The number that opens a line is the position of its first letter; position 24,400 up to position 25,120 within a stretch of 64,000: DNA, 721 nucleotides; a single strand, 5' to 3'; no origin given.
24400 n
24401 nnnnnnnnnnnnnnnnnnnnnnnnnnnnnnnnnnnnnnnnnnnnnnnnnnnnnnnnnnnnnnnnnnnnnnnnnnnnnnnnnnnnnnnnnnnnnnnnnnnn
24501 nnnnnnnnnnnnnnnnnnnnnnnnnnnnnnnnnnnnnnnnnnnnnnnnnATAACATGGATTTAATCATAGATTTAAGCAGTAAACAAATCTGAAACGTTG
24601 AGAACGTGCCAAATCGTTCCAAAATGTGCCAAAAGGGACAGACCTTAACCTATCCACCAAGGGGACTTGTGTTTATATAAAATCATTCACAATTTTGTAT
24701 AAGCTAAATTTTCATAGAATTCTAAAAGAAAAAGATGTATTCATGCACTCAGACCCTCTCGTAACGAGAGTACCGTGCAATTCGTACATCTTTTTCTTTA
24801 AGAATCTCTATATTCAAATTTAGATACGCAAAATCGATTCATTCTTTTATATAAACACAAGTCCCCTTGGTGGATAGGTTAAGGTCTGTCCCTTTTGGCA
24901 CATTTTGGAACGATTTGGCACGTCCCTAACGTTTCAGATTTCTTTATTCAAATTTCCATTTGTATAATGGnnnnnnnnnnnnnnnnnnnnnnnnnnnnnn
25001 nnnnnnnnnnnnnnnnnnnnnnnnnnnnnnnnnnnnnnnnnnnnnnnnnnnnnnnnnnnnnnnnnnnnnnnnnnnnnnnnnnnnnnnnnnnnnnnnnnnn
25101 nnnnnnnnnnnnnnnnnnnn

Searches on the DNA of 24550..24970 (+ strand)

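Call 63: search_rna_families(source=window, start=24550, end=24970, threshold=evalue, max_evalue=1)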
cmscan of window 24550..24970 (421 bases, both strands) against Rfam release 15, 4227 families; matches with E-value up to 1: 6.
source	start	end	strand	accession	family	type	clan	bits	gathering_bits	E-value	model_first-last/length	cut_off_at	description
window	24632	24895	-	RF04128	MIR8562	Gene; miRNA;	-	86.9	211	2.3e-16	1-242/242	no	MIR8562 microRNA precursor family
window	24632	24895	+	RF04128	MIR8562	Gene; miRNA;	-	84.2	211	9e-16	1-242/242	no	MIR8562 microRNA precursor family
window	24704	24823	+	RF03616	MIR1888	Gene; miRNA;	-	27.4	72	0.0027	1-101/101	no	MIR1888 microRNA precursor family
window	24764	24839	+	RF01885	HSR-omega_1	Gene; lncRNA;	-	22.3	80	0.23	1-78/78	no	Heat shock gene hsromega conserved region 1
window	24586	24614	-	RF03697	mir-722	Gene; miRNA;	-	21.2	81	0.13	1-67/67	no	mir-722 microRNA precursor family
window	24913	24941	+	RF03697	mir-722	Gene; miRNA;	-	18.1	81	0.96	1-67/67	no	mir-722 microRNA precursor family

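Call 64: search_dna_similar(query=window:24581-24946:+, collection=plasmids, mode=distant, max_rows=8)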
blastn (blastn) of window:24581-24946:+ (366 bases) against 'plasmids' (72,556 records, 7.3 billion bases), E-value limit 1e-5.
No match.

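Call 65: search_dna_similar(query=window:24581-24946:+, collection=phages, mode=distant, max_rows=8)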
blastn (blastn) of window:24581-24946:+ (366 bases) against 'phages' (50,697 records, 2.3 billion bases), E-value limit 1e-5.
No match.
